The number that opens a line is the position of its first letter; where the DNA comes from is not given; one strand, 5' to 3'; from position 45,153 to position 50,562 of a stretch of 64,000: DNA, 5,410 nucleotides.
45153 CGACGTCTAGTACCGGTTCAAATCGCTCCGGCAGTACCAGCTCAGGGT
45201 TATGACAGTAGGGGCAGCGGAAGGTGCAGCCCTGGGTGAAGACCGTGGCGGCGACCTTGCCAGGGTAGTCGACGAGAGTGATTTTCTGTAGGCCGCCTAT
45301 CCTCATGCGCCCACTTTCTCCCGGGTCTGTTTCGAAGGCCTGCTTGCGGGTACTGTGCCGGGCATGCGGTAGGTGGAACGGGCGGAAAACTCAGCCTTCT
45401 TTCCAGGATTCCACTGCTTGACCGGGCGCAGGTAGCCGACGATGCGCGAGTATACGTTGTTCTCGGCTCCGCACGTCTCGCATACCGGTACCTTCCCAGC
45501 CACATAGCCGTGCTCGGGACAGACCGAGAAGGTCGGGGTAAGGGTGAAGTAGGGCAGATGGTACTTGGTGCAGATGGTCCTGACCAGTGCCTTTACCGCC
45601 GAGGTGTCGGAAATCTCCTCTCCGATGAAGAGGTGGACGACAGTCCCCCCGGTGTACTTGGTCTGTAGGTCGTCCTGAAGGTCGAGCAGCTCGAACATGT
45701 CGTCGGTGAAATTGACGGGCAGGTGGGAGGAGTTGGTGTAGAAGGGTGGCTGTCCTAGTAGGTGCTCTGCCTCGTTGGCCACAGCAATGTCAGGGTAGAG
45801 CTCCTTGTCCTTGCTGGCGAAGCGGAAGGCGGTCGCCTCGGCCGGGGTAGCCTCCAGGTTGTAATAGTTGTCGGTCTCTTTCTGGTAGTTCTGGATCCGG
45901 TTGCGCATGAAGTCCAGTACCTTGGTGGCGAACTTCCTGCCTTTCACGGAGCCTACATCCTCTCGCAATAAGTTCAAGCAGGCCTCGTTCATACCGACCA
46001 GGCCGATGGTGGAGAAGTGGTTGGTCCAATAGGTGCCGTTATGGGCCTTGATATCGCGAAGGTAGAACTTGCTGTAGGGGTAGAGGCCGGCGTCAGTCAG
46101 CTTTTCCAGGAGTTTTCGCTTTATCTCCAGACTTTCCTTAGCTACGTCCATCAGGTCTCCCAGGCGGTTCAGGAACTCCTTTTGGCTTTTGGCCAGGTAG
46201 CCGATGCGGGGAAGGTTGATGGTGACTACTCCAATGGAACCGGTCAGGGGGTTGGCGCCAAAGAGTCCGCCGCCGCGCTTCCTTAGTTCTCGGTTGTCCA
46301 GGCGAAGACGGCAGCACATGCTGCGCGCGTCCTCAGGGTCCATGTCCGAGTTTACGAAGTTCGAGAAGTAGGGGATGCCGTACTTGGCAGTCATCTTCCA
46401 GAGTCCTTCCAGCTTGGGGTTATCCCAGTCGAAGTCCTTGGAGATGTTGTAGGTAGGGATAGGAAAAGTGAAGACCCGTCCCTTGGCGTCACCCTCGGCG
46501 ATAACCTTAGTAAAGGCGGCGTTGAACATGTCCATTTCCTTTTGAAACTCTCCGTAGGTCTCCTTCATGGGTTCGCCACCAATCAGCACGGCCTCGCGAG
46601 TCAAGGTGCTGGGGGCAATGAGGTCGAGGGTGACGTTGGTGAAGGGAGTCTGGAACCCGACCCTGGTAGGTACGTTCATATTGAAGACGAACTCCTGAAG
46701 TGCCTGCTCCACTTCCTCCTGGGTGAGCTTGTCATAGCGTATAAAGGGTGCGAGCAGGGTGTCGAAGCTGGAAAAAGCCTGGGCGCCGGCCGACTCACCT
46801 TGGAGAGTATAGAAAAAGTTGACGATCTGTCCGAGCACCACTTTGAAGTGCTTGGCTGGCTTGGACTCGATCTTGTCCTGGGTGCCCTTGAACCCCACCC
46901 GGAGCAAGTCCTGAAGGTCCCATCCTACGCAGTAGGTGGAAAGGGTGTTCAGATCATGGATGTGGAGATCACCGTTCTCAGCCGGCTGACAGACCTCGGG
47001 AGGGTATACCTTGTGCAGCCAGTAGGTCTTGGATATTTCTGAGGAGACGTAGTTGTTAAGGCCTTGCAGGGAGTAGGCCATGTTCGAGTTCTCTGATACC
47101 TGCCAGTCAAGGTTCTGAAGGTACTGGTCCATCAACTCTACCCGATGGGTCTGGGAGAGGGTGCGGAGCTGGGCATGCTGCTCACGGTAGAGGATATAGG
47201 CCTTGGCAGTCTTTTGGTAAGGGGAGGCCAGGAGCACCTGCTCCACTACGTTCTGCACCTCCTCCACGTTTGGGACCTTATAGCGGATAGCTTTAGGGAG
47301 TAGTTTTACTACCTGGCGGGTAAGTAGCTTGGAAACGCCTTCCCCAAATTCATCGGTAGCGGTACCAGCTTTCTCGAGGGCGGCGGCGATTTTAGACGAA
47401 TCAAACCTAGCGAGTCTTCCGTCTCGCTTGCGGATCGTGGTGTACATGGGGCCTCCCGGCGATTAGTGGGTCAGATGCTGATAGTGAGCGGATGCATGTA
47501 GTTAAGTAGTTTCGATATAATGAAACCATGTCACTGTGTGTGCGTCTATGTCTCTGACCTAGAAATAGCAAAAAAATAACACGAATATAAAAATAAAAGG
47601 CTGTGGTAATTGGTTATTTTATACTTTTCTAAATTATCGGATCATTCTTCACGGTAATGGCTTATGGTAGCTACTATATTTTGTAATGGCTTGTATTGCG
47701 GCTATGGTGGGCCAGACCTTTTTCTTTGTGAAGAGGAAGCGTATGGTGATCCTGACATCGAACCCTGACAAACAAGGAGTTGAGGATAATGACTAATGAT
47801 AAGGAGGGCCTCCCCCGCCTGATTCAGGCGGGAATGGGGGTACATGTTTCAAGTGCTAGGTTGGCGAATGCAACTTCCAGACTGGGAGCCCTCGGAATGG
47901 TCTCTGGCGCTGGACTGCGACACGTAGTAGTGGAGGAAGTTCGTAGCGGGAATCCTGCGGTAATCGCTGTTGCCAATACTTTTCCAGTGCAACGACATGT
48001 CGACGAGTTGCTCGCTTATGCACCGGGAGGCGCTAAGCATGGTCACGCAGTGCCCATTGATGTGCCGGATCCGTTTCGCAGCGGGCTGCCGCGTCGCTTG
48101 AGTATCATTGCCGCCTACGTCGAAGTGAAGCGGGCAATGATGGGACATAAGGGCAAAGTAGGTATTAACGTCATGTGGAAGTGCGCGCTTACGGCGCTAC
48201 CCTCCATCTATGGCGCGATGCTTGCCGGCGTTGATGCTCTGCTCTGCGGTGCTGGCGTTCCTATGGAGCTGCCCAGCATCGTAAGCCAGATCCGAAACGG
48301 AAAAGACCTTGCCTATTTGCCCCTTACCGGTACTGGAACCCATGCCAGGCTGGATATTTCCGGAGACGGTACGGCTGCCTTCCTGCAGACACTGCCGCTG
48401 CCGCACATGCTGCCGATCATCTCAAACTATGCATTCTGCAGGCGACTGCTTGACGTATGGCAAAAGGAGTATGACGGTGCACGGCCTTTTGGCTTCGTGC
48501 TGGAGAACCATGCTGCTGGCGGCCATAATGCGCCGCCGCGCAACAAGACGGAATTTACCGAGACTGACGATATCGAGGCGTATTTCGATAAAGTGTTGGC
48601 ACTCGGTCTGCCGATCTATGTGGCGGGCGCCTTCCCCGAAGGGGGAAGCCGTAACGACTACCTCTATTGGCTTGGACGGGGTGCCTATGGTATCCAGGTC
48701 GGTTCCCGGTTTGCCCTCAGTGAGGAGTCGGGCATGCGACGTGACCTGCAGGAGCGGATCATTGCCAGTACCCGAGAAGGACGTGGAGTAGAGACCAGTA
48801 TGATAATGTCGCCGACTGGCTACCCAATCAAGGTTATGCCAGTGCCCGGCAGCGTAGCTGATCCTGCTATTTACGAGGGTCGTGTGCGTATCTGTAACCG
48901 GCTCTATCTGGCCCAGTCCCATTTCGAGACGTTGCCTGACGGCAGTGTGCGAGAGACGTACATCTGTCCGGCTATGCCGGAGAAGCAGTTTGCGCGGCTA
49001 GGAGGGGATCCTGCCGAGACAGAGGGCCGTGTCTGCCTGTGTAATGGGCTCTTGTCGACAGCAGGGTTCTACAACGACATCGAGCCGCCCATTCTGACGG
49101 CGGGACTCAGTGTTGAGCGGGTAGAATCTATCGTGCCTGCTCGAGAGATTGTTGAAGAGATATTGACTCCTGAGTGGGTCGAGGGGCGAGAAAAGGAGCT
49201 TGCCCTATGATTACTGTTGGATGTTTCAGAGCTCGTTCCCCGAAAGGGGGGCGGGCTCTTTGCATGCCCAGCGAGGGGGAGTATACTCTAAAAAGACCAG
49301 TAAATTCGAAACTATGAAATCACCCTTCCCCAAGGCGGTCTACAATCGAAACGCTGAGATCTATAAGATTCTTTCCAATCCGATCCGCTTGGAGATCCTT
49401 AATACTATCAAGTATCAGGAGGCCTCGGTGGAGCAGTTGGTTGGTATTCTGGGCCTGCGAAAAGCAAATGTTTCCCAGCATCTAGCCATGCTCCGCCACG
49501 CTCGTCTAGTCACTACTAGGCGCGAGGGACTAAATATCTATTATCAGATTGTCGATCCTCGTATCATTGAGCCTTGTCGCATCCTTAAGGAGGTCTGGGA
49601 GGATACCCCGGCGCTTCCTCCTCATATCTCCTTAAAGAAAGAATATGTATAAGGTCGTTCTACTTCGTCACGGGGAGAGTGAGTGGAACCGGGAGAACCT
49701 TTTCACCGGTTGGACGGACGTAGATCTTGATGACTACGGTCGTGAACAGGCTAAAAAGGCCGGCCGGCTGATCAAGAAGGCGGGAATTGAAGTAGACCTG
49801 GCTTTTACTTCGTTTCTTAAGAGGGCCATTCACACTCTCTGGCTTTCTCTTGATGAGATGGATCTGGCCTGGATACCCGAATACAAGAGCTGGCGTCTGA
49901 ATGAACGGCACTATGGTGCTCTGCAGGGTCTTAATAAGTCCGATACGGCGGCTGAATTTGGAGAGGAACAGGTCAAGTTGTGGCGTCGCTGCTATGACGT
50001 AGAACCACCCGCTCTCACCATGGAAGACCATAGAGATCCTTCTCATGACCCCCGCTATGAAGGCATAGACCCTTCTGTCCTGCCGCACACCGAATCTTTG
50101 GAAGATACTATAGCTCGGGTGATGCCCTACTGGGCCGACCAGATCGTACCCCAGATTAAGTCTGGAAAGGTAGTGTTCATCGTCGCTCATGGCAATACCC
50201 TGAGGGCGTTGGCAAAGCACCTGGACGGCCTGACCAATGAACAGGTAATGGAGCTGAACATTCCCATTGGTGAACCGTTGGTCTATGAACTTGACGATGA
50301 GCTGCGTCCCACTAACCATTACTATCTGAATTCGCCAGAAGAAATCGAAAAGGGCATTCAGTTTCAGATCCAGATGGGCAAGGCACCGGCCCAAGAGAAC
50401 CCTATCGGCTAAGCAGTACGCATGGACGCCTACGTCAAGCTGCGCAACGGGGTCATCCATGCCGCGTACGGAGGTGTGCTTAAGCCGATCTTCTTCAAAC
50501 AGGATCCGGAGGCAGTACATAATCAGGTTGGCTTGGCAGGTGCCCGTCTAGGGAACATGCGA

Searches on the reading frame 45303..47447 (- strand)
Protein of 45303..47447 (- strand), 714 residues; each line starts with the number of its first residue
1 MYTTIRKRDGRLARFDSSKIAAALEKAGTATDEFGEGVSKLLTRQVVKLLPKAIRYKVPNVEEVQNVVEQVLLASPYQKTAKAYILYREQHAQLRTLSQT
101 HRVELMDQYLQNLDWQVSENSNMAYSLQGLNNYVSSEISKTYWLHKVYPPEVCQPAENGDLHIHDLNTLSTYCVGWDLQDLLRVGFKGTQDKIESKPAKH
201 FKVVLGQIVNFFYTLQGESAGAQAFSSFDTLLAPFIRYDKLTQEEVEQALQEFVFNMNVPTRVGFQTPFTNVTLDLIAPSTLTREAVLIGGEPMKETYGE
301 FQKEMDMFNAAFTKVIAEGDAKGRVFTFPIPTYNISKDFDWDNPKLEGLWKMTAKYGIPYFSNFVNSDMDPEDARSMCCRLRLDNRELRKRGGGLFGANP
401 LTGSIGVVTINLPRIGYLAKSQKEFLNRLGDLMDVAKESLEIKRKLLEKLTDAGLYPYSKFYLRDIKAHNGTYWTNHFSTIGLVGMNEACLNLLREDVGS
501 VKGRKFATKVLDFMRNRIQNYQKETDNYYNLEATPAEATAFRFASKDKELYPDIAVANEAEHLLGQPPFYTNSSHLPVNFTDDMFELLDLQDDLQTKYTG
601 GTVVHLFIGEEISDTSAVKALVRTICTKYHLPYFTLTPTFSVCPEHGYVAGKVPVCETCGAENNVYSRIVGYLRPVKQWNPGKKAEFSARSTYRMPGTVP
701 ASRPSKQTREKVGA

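Call 78: search_protein_families(library=pfam, proteins=[window:45303-47447:-], max_evalue=0.001)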
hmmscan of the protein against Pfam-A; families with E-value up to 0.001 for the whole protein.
window:45303-47447:- (714 aa): 2 families
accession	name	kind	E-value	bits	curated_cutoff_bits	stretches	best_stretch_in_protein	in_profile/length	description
PF13597.11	NRDD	-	3.1e-193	643.9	26.2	1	119-693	1-562/562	Anaerobic ribonucleoside-triphosphate reductase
PF03477.21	ATP-cone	-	2e-19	70.4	25.8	1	4-92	2-87/88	ATP cone domain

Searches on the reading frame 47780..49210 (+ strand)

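Call 78: search_protein_families(library=pfam, proteins=[window:47780-49210:+], max_evalue=0.001)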
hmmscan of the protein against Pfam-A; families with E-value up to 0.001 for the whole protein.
window:47780-49210:+ (476 aa): 1 family
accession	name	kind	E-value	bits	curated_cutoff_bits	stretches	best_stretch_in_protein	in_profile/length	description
PF03060.21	NMO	-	4.7e-13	49.7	28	2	239-330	160-244/331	Nitronate monooxygenase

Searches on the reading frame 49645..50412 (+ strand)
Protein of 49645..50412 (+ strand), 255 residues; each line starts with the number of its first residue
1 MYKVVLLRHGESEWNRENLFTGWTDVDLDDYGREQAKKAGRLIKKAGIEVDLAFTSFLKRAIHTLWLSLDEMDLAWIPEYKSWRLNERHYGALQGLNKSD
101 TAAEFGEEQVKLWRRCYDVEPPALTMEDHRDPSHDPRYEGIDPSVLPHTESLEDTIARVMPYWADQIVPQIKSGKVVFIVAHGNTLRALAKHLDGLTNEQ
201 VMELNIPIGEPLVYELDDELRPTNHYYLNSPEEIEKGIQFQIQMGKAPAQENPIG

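Call 78: search_protein_families(library=pfam, proteins=[window:49645-50412:+], max_evalue=0.001)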
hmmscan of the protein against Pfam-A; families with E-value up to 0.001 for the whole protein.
window:49645-50412:+ (255 aa): 1 family
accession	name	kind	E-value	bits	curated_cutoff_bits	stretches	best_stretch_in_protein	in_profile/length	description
PF00300.27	His_Phos_1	-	4e-34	118.4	21.7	2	4-129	1-119/194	Histidine phosphatase superfamily (branch 1)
